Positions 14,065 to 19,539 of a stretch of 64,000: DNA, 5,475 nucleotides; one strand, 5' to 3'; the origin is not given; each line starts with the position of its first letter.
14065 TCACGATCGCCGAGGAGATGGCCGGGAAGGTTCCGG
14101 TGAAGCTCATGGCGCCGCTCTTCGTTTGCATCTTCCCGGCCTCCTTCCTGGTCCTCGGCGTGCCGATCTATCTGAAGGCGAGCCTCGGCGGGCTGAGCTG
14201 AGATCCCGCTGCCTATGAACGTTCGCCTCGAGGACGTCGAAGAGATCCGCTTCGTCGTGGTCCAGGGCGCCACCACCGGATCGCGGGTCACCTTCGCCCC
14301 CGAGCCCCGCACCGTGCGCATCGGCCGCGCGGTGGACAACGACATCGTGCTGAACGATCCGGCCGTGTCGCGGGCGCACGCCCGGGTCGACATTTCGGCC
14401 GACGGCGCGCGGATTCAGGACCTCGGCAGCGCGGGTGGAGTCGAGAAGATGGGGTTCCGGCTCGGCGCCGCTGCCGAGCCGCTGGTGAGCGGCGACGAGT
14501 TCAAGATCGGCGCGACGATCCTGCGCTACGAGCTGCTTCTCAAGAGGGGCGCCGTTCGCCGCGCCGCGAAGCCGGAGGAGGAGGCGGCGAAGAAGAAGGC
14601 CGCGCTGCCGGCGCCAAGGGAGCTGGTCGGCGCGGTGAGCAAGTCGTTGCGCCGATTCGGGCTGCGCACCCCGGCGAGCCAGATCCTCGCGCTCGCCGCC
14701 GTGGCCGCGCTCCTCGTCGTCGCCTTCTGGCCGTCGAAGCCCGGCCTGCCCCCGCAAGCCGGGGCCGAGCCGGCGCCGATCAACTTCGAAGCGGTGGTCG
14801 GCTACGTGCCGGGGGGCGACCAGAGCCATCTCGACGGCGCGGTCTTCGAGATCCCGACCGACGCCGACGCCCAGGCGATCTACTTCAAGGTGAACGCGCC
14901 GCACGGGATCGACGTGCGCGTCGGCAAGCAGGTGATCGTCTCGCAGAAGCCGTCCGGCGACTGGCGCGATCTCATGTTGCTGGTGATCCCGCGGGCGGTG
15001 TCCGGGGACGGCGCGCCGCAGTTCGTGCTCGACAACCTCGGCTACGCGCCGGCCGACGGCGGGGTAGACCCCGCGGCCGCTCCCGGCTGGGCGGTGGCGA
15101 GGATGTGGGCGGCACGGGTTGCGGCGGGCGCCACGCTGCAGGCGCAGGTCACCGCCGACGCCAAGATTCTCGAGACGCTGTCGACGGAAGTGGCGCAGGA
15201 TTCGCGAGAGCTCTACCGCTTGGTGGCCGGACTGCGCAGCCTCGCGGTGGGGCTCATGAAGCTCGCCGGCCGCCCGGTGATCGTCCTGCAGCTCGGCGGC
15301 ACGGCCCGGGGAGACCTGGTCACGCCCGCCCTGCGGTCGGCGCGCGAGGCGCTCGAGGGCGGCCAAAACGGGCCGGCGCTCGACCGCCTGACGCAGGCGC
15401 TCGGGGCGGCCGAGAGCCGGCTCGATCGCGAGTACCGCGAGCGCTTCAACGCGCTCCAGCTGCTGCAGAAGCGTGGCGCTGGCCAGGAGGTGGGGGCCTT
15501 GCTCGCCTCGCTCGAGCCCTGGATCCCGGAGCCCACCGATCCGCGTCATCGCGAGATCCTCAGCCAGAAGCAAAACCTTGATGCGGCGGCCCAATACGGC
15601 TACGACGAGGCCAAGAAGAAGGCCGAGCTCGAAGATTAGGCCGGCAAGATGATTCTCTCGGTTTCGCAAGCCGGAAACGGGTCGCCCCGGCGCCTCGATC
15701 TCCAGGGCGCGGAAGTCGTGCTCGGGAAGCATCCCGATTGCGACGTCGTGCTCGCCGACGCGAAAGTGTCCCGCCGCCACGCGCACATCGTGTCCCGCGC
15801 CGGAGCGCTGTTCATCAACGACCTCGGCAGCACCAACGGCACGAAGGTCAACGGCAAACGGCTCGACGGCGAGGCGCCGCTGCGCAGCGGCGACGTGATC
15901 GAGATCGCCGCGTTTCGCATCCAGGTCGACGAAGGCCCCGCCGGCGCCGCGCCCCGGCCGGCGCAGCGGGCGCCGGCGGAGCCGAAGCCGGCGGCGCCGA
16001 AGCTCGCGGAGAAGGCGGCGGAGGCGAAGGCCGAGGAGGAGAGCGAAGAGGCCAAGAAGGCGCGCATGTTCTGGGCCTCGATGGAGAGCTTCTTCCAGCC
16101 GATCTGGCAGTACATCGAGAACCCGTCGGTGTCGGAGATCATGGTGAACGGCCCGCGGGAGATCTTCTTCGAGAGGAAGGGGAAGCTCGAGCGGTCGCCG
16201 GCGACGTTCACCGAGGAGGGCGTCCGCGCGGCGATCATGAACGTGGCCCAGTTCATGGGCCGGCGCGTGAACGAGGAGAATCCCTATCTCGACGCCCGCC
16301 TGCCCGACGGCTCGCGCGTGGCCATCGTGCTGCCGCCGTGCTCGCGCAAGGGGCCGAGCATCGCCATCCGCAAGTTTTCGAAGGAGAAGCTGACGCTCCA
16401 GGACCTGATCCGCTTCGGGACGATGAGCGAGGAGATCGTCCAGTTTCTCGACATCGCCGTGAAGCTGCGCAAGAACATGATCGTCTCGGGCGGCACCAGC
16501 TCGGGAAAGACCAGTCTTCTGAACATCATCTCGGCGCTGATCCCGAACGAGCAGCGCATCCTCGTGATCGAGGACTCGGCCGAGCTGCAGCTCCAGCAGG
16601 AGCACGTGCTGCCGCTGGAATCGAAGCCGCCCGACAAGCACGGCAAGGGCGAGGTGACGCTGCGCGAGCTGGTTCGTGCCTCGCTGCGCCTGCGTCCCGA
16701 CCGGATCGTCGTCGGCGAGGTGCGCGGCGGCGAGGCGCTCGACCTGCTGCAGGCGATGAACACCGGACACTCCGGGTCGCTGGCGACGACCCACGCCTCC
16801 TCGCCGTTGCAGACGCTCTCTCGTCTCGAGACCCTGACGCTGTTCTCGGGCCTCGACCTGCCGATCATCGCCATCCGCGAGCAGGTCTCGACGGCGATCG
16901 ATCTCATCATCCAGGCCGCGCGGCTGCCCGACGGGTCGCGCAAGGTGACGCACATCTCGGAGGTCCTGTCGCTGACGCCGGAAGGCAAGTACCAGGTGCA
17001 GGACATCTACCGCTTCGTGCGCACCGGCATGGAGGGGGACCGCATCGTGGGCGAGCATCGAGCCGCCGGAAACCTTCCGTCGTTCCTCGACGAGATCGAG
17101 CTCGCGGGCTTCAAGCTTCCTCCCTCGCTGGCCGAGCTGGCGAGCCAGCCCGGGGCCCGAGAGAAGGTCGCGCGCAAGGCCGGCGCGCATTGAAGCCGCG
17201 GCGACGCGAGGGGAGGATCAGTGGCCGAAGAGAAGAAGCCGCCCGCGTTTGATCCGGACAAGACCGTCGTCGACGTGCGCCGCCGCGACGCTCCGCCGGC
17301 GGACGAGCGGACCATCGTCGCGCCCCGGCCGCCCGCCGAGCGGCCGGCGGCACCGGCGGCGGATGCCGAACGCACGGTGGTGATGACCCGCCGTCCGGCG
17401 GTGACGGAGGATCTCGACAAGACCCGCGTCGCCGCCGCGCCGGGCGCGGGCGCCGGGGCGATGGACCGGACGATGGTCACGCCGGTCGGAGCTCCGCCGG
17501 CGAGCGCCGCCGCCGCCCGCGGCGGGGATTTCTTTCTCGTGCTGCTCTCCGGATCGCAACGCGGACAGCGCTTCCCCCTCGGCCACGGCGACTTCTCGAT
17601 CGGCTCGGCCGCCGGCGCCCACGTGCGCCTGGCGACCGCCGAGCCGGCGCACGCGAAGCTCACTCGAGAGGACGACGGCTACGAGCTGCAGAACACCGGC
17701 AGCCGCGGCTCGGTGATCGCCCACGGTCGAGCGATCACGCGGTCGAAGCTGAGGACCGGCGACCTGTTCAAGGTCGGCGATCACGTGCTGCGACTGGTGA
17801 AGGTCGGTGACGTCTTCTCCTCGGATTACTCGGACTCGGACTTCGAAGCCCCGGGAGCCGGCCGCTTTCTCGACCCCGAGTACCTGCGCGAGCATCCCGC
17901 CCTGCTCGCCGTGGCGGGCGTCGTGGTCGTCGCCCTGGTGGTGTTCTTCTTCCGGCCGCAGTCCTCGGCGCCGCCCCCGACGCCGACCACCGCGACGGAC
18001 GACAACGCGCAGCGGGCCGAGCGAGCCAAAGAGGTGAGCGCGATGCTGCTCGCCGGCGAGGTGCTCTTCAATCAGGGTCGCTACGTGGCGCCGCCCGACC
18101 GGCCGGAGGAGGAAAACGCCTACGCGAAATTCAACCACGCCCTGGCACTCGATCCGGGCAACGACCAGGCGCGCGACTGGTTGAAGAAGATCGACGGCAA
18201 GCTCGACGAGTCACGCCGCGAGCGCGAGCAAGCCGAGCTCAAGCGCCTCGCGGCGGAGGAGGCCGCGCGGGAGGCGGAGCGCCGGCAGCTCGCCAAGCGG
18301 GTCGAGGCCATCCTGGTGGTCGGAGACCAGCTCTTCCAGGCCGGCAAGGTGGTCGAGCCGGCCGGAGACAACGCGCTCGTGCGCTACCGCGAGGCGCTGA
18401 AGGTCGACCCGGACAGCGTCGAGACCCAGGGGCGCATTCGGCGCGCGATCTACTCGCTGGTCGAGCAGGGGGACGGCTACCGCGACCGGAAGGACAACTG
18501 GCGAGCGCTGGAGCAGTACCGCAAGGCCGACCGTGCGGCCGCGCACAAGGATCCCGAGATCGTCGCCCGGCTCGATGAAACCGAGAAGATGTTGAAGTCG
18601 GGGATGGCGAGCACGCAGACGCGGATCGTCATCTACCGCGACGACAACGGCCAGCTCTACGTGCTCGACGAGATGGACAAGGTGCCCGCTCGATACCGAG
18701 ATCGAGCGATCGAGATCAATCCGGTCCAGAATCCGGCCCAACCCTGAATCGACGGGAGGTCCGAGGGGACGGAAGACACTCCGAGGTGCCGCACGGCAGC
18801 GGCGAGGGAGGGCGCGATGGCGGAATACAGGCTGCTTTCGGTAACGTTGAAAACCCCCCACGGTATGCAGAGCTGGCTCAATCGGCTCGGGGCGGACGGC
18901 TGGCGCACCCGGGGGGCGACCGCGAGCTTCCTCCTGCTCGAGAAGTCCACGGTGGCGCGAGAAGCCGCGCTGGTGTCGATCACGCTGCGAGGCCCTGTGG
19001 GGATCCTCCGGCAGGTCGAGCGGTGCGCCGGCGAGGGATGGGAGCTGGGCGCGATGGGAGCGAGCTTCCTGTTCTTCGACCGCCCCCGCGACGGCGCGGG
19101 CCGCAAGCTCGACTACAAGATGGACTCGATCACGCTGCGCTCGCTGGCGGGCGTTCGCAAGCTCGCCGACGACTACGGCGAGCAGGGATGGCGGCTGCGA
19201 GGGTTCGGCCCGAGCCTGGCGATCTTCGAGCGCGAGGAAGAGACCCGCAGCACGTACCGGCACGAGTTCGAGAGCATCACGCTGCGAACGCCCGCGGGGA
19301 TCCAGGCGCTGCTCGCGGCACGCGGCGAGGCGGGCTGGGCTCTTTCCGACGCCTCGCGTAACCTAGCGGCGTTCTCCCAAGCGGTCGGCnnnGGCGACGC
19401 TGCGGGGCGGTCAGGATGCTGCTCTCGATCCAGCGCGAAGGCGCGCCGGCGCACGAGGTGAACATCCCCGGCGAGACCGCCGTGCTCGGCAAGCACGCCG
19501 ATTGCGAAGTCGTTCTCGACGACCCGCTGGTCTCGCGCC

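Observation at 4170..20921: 17-kb Tad/Flp-like pilus locus with a non-canonical parts list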

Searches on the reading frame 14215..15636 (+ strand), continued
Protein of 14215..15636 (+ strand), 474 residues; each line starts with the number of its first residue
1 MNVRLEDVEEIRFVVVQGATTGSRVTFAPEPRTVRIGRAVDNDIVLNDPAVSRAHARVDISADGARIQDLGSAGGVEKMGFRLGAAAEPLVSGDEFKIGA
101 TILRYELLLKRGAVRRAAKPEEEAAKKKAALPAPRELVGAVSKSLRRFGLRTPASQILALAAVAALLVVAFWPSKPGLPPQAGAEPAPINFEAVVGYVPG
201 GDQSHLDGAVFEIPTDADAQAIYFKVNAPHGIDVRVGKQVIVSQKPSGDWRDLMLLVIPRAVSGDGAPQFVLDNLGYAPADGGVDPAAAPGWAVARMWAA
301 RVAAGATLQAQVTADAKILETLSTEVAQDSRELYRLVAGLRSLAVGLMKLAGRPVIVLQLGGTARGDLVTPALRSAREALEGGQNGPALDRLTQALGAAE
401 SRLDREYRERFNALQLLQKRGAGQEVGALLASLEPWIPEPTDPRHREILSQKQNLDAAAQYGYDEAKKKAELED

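Call 86: list_cluster_members(proteins=[P0001, P0032, P0086, P0143, P0090, P0110])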
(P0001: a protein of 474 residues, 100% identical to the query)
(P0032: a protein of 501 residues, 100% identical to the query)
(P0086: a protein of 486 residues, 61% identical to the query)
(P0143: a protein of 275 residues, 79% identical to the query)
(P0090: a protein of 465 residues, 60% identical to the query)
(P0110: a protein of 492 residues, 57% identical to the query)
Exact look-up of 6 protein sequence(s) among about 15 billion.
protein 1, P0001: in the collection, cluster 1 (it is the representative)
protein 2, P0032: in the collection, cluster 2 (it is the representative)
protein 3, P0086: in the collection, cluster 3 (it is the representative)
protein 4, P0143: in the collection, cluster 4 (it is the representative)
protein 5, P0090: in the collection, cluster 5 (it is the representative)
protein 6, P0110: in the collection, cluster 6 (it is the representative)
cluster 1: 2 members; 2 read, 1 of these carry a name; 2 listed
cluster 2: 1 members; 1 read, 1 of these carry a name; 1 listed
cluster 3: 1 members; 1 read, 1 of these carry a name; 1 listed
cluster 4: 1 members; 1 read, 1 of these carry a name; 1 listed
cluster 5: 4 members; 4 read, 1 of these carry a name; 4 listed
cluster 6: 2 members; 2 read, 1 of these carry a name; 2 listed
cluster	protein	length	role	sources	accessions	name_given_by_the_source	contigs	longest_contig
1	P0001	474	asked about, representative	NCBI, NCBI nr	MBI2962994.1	MAG: FHA domain-containing protein [Deltaproteobacteria bacterium] | FHA domain-containing protein [Deltaproteobacteria bacterium]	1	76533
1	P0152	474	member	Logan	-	-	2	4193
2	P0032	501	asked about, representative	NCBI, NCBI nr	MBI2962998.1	MAG: Flp pilus assembly complex ATPase component TadA [Deltaproteobacteria bacterium] | Flp pilus assembly complex ATPase component TadA [Deltaproteobacteria bacterium]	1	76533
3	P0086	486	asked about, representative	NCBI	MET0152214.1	MAG: ATPase, T2SS/T4P/T4SS family [Candidatus Binatia bacterium]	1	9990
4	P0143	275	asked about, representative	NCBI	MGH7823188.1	MAG: CpaF family protein, partial [Candidatus Binatia bacterium]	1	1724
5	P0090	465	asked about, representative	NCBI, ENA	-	-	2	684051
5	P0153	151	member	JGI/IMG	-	Flp pilus assembly CpaF family ATPase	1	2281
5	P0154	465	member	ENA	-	-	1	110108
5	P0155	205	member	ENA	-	-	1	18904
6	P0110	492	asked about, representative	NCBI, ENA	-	-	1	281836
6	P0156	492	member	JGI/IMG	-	pilus assembly protein CpaF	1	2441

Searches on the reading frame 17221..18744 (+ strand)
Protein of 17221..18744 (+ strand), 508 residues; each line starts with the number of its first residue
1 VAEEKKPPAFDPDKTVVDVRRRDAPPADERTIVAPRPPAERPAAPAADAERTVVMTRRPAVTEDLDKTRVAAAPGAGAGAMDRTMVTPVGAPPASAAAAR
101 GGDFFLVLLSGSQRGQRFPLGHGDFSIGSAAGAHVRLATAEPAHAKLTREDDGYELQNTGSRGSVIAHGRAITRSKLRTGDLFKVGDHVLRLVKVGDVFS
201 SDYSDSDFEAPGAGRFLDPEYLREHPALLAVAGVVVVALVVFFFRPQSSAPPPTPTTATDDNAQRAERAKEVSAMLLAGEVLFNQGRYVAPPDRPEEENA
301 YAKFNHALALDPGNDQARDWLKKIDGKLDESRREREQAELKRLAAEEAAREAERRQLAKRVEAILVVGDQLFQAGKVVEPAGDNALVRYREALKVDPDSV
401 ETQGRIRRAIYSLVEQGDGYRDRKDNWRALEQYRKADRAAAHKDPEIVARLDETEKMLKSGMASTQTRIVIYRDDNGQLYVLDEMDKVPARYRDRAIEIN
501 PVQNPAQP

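Call 8: search_protein_families(library=pfam, max_evalue=0.01, proteins=[window:17221-18744:+])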
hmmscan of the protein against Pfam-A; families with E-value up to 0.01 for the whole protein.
window:17221-18744:+ (508 aa): 2 families
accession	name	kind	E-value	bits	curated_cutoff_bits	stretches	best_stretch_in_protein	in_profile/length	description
PF16697.10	Yop-YscD_cpl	-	3.9e-11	43.5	33.2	1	108-194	2-92/94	Inner membrane component of T3SS, cytoplasmic domain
PF13414.12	TPR_11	-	0.0029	17.7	26.8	0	383-401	11-29/42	TPR repeat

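Call 40: search_protein_families(library=ncbifam, max_evalue=0.001, proteins=[window:17221-18744:+])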
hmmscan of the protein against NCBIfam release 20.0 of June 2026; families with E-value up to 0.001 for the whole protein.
window:17221-18744:+ (508 aa): 1 family
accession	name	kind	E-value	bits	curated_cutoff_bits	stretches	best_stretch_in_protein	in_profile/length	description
NF049868.1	FhaB_Rv0019c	equivalog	8.4e-06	25.9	125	1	60-192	26-158/158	FHA domain-containing protein FhaB/FipA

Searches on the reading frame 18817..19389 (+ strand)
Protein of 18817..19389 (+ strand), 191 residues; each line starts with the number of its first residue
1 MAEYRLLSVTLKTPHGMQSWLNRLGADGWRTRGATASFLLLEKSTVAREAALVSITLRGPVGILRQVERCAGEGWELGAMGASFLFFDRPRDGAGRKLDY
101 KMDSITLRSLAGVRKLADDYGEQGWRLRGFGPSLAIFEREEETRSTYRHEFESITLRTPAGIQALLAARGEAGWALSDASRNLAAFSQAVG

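Call 8: search_protein_families(library=pfam, max_evalue=0.01, proteins=[window:18817-19389:+])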
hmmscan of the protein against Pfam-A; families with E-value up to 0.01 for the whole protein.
window:18817-19389:+ (191 aa): 2 families
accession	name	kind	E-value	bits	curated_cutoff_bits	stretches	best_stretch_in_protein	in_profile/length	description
PF11193.13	DUF2812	-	4.2e-05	24.2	27.8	0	68-145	10-84/110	Protein of unknown function (DUF2812)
PF13783.11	DUF4177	-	8.5e-05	23.1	25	0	116-130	29-43/65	Domain of unknown function (DUF4177)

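Call 40: search_protein_families(library=ncbifam, max_evalue=0.001, proteins=[window:18817-19389:+])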
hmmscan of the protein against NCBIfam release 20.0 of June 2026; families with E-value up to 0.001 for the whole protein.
window:18817-19389:+ (191 aa): 1 family
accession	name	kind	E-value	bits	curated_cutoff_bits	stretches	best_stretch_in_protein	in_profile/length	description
NF053529.1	Sp36_fam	equivalog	6.2e-05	22.9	50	0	3-29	2-28/50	Sp36 family protein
